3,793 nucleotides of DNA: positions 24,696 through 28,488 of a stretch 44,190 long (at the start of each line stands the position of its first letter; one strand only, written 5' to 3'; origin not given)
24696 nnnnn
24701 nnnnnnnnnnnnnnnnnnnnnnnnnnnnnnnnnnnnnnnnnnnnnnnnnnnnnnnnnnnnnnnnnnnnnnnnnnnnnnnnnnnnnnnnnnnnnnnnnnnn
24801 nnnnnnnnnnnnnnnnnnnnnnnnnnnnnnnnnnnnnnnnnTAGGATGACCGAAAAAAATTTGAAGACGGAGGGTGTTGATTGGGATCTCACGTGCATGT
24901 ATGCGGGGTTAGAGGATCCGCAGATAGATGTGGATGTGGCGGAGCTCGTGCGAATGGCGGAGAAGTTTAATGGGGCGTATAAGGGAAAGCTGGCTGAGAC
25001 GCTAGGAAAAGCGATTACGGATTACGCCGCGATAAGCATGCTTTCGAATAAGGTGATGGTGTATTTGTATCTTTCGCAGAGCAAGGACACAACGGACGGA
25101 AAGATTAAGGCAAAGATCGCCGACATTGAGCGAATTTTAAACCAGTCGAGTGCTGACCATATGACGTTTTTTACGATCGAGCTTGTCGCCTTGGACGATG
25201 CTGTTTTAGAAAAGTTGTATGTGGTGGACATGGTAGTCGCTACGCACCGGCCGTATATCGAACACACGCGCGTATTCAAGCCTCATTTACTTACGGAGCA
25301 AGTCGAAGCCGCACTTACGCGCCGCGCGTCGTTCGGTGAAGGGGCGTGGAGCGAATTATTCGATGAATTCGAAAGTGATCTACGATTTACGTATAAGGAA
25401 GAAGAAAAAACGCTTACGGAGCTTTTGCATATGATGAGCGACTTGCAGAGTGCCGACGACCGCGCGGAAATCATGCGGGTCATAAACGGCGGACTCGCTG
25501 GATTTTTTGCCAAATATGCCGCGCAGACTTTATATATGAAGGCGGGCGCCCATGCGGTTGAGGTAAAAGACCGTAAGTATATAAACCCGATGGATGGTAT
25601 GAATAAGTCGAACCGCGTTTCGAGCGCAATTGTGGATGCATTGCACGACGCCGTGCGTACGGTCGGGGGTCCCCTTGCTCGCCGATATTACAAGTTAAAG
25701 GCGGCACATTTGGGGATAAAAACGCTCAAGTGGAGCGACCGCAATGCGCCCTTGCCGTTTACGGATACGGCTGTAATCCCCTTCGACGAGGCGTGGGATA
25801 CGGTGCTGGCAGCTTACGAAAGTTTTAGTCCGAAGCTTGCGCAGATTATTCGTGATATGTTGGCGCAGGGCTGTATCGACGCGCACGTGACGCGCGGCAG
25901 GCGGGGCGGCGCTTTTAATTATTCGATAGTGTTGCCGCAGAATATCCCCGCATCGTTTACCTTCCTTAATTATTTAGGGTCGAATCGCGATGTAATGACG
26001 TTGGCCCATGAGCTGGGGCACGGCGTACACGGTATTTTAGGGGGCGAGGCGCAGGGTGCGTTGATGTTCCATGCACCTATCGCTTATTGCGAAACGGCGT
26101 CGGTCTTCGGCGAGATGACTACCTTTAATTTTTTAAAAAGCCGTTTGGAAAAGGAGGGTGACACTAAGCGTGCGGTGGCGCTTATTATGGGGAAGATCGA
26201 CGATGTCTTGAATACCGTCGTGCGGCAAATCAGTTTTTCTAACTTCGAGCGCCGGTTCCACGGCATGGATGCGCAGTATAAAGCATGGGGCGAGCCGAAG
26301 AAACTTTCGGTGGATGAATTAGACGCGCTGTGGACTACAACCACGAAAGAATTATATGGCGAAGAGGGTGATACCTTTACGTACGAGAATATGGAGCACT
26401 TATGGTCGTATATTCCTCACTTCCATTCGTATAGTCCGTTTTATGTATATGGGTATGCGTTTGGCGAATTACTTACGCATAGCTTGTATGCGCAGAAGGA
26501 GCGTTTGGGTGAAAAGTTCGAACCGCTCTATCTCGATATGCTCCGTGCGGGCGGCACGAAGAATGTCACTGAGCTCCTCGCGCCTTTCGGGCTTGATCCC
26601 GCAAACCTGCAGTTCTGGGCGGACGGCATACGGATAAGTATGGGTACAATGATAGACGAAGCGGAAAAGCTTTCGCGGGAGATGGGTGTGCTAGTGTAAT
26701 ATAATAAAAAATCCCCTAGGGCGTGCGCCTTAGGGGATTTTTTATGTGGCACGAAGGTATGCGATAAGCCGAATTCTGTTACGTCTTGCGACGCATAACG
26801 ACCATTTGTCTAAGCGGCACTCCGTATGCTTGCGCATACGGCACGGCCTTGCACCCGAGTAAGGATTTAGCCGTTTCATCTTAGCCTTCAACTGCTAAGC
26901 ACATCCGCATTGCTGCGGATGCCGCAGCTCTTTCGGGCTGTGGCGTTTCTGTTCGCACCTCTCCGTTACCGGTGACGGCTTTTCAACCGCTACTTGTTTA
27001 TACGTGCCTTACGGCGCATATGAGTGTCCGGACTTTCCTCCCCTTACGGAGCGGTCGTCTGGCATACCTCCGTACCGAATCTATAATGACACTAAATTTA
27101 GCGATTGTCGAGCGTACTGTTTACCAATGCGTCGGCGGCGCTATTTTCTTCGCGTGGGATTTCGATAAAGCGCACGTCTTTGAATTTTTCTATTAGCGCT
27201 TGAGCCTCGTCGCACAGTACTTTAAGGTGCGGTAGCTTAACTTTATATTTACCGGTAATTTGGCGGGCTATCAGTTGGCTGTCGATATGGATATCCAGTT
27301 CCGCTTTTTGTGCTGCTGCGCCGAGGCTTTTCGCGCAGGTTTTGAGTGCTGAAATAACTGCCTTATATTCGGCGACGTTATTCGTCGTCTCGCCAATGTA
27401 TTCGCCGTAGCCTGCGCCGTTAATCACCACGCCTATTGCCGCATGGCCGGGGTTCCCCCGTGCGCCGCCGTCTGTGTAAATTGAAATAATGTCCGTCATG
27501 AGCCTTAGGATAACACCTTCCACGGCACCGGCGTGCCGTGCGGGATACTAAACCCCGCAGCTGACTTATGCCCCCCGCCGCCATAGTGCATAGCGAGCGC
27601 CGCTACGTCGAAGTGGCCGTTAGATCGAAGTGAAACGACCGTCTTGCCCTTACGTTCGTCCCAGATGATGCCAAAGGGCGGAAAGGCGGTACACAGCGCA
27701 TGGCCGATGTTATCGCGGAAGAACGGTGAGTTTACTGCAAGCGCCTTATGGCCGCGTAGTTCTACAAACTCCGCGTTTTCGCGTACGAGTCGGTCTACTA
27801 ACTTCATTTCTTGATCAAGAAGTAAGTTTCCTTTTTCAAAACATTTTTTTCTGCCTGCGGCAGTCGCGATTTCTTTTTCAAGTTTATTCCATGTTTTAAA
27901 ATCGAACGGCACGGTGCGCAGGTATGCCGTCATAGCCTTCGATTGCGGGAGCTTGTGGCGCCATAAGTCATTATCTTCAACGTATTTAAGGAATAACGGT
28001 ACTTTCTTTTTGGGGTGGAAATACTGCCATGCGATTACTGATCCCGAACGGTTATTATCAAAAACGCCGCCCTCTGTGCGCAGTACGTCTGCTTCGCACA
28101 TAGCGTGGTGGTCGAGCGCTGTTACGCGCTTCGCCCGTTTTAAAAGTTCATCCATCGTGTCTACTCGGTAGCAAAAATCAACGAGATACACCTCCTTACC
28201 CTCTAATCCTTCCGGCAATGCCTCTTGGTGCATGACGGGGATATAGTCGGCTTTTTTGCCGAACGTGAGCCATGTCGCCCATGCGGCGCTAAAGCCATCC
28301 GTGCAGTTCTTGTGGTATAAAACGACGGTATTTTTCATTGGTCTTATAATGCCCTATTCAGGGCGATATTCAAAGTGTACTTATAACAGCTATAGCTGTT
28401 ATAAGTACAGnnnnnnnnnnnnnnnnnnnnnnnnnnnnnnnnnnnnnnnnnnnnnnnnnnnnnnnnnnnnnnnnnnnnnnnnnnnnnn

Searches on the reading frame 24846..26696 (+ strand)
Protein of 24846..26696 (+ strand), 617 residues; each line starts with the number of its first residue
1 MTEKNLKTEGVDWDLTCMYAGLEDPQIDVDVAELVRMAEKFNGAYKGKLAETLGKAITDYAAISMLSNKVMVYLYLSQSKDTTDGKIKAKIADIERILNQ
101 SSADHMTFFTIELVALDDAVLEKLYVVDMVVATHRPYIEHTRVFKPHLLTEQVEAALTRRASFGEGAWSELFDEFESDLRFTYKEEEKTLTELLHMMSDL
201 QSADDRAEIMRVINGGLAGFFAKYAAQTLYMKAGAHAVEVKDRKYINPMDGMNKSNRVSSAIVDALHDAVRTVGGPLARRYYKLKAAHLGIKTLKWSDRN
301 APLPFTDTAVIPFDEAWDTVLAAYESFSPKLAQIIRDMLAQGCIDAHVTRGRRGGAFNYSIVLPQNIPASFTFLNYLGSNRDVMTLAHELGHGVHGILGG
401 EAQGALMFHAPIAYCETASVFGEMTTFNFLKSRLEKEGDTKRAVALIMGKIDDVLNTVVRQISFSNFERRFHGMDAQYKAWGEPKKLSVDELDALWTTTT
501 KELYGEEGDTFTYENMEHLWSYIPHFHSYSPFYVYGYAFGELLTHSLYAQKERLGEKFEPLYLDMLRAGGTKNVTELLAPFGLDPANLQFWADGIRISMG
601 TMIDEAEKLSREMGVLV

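Call 29: search_protein_families(library=pfam, proteins=[window:24846-26696:+], max_evalue=0.001)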
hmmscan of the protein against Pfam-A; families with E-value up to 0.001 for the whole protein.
window:24846-26696:+ (617 aa): 2 families
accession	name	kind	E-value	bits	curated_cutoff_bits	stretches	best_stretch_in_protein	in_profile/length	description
PF01432.26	Peptidase_M3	-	1.3e-28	101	27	1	336-595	180-455/457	Peptidase family M3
PF08439.15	Peptidase_M3_N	-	5e-12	46.3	25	1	112-181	1-70/70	Oligopeptidase F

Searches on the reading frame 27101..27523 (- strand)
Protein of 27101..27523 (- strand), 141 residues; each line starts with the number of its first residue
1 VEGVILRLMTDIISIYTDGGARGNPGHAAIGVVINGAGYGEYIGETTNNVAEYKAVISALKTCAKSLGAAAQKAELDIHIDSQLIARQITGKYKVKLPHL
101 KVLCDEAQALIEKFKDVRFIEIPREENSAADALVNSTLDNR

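Call 29: search_protein_families(library=pfam, proteins=[window:27101-27523:-], max_evalue=0.001)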
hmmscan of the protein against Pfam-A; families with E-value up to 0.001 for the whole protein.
window:27101-27523:- (141 aa): 2 families
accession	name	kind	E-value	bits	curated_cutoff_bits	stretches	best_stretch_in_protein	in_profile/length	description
PF13456.12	RVT_3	-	5.9e-16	58.9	21.6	1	17-136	2-122/123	Reverse transcriptase-like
PF00075.30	RNase_H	-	1.1e-09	39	25.8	1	13-91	4-77/141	RNase H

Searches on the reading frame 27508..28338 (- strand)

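Call 29: search_protein_families(library=pfam, proteins=[window:27508-28338:-], max_evalue=0.001)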
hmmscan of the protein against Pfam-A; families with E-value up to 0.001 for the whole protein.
window:27508-28338:- (277 aa): 1 family
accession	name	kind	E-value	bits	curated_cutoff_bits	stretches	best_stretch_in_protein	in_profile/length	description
PF02272.25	DHHA1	-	3e-07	31.3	25.9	1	227-266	38-84/102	DHHA1 domain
